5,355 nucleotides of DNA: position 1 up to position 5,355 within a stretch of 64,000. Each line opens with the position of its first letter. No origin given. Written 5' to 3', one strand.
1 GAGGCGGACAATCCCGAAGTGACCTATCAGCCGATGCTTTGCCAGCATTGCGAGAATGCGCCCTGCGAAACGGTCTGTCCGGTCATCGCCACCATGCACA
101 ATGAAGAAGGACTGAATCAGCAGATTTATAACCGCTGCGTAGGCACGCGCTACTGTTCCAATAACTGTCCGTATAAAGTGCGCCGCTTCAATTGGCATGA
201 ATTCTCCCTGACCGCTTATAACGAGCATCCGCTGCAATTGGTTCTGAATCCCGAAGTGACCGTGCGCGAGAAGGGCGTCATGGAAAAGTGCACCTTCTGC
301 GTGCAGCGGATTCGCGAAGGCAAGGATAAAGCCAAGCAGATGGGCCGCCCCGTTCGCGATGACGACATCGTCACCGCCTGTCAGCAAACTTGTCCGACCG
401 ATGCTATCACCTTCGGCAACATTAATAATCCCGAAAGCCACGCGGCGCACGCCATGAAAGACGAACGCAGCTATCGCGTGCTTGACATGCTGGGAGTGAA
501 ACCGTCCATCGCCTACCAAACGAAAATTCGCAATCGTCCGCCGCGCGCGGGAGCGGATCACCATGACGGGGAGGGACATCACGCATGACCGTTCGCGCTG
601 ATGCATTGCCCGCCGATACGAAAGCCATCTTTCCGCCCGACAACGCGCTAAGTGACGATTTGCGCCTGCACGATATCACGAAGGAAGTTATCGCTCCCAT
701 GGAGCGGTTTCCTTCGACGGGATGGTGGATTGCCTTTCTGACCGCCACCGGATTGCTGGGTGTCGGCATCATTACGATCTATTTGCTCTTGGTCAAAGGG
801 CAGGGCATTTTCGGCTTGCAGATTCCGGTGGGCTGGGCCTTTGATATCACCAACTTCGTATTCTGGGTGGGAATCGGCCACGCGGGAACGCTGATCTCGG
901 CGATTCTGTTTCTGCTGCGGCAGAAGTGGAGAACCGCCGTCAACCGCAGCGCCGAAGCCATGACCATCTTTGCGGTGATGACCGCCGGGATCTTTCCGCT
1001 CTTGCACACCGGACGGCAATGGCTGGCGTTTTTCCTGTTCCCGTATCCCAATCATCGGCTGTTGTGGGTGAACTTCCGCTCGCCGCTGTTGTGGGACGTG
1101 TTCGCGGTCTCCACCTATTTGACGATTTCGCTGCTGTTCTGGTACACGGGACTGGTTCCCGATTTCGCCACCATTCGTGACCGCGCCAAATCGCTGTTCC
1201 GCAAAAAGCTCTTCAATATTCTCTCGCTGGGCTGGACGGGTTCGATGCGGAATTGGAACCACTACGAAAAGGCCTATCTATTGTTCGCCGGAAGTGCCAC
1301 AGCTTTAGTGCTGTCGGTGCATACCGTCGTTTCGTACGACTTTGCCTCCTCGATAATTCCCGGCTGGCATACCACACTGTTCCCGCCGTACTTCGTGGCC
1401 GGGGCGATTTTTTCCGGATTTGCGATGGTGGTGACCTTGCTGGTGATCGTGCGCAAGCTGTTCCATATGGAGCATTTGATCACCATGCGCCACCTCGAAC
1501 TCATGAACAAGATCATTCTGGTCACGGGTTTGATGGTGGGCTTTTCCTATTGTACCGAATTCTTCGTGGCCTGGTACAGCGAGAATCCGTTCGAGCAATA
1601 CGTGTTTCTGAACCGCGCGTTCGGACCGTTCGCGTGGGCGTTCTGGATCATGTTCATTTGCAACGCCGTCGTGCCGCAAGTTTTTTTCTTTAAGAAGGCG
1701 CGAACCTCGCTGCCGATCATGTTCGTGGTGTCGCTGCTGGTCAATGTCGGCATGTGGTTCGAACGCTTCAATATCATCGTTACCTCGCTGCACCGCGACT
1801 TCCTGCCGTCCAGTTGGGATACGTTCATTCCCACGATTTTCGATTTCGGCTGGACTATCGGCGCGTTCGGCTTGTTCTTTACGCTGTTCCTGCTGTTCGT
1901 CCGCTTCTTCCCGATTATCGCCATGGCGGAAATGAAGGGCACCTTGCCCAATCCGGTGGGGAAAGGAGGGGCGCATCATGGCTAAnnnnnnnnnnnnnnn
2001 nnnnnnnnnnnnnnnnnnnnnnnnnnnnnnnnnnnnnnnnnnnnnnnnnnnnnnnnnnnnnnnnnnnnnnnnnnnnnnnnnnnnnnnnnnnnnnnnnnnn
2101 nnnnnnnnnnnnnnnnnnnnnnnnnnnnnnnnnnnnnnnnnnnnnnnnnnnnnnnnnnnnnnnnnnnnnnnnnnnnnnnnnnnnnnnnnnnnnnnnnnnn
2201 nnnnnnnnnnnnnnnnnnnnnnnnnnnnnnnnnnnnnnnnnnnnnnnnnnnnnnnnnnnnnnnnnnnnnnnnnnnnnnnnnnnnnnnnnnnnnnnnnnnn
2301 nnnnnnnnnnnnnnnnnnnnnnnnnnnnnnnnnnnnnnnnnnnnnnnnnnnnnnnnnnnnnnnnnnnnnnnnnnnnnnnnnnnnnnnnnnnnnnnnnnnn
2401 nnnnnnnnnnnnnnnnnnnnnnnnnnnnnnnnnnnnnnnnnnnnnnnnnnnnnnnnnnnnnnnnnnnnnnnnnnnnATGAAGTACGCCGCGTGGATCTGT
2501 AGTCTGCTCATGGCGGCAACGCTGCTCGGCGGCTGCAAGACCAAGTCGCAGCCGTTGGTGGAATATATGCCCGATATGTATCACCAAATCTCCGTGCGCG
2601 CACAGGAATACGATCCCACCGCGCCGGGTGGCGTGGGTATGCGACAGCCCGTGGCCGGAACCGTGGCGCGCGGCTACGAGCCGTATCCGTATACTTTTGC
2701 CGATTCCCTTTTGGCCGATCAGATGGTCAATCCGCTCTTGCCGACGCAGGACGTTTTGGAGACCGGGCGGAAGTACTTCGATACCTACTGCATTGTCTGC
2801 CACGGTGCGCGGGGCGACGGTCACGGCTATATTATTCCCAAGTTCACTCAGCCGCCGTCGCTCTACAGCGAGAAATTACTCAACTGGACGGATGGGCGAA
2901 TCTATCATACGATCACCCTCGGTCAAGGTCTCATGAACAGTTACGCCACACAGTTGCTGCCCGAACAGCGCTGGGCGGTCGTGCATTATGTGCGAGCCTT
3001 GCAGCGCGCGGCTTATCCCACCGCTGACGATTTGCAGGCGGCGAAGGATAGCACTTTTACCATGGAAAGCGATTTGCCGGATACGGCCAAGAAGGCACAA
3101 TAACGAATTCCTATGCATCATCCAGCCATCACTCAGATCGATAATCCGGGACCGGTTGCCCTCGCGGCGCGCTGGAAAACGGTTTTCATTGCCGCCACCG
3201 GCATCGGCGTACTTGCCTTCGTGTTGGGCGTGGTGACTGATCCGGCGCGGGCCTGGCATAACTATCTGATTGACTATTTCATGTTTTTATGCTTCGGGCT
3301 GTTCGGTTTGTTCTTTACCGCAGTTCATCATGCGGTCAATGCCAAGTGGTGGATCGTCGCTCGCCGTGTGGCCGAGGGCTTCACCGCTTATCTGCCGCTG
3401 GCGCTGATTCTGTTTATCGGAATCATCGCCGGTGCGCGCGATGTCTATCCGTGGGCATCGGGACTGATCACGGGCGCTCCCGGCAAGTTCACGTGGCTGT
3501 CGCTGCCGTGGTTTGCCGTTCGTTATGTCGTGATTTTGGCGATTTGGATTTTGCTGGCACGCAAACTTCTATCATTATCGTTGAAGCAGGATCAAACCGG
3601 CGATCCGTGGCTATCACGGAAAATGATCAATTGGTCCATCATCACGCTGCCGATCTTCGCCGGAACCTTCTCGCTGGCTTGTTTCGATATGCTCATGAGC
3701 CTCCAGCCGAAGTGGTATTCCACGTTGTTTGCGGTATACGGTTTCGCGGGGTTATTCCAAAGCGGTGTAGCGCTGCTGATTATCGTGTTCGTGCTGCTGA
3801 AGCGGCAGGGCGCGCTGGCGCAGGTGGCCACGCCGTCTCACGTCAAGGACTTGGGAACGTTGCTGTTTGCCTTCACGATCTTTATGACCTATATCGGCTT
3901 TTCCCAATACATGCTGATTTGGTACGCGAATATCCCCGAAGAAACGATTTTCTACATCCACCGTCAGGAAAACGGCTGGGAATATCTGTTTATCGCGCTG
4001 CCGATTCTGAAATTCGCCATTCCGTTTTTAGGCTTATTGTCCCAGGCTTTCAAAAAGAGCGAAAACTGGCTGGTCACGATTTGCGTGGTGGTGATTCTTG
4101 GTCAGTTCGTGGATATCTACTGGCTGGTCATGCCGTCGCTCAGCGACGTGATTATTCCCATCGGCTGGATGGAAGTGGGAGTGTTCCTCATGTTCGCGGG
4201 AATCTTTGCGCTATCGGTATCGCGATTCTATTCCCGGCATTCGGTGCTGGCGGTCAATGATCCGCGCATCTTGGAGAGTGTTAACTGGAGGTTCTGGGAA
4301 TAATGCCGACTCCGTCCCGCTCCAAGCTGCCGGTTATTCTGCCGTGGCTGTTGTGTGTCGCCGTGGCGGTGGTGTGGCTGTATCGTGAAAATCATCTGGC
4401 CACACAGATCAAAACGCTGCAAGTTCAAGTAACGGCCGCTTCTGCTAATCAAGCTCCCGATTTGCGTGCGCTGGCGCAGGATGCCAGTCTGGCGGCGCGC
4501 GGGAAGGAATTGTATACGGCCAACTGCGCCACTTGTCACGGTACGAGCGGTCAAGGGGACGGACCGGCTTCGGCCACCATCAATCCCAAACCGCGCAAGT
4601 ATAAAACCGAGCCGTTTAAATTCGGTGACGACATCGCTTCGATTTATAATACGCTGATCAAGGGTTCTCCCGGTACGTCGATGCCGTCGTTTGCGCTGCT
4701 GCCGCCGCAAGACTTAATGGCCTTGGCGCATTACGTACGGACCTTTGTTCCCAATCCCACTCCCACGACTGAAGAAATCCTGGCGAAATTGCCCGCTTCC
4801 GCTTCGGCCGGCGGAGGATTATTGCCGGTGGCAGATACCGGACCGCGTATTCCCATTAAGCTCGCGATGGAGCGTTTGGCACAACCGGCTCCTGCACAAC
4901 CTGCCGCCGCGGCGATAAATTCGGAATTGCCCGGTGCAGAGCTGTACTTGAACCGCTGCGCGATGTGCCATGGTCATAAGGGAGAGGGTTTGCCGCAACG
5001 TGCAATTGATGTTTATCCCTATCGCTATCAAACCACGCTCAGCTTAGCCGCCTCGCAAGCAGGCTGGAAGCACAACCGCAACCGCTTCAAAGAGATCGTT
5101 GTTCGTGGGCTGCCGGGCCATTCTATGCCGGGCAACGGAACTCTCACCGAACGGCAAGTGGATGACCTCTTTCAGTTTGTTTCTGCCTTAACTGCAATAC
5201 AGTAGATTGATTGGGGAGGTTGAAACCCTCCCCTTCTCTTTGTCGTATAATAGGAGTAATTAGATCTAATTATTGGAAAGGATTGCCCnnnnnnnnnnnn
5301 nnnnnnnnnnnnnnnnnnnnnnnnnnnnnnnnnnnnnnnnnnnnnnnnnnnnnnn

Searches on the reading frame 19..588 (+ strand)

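Call 42: search_protein_families(library=pfam, proteins=[window:19-588:+], max_evalue=0.0001)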
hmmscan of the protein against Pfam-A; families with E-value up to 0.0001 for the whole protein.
window:19-588:+ (189 aa): 3 families
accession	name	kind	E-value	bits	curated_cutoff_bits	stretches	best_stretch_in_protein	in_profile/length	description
PF13247.11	Fer4_11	-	3e-14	53.5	26.2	1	1-61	3-65/100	4Fe-4S dicluster domain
PF12838.12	Fer4_7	-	2.5e-08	34.7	27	1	39-129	1-52/52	4Fe-4S dicluster domain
PF25160.1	LdpA_Fe-S-bd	-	1.2e-05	25.5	27.6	0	13-53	6-41/49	LdpA Fe-S cluster-binding domain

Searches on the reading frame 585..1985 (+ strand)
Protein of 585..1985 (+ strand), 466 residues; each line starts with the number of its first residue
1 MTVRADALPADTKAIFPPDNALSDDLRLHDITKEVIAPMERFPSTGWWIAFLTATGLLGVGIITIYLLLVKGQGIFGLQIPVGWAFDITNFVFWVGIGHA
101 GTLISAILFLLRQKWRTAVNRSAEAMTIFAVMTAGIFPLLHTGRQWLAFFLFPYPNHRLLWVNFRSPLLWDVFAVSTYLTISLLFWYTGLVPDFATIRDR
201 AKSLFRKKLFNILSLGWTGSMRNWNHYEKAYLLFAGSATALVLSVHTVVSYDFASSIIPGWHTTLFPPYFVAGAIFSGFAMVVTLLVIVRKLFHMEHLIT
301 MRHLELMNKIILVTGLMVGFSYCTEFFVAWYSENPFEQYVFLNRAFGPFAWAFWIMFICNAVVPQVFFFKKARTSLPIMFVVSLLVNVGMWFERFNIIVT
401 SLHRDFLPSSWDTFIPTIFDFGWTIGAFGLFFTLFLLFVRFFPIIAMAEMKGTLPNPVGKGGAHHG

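Call 42: search_protein_families(library=pfam, proteins=[window:585-1985:+], max_evalue=0.0001)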
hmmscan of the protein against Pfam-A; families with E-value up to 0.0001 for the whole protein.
window:585-1985:+ (466 aa): 1 family
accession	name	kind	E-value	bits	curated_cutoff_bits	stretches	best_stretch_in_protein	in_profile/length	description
PF03916.19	NrfD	-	2.6e-18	67.1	25.8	1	81-402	8-309/313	Polysulphide reductase, NrfD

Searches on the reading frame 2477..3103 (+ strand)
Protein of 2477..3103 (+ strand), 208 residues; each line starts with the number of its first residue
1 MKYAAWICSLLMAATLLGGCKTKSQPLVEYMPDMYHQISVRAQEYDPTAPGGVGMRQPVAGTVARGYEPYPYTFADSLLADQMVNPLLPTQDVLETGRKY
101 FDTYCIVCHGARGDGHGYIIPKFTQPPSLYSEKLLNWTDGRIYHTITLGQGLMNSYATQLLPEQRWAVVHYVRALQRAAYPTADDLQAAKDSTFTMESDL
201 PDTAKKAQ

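Call 42: search_protein_families(library=pfam, proteins=[window:2477-3103:+], max_evalue=0.0001)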
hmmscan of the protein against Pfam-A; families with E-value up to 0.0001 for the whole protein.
window:2477-3103:+ (208 aa): 2 families
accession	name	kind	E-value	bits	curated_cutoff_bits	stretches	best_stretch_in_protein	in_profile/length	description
PF13442.11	Cytochrome_CBB3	-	2.9e-10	40.7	27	1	94-172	3-68/68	Cytochrome C oxidase, cbb3-type, subunit III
PF00034.26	Cytochrom_C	-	8.8e-09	37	21.3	1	95-175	2-89/90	Cytochrome c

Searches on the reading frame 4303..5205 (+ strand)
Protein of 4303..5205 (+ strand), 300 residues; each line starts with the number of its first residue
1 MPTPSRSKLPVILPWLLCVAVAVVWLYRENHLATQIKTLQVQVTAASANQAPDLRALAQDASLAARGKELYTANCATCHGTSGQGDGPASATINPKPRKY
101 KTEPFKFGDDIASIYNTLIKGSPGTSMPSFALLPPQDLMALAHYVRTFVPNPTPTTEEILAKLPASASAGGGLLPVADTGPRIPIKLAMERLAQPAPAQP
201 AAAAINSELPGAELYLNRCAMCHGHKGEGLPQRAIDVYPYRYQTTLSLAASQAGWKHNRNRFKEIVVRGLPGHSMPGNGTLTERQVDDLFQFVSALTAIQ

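Call 42: search_protein_families(library=pfam, proteins=[window:4303-5205:+], max_evalue=0.0001)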
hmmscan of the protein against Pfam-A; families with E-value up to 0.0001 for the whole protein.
window:4303-5205:+ (300 aa): 2 families
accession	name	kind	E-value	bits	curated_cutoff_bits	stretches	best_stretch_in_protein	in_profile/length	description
PF00034.26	Cytochrom_C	-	5.5e-25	89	21.3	2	64-147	1-88/90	Cytochrome c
PF13442.11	Cytochrome_CBB3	-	3.4e-22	79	27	2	64-145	3-68/68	Cytochrome C oxidase, cbb3-type, subunit III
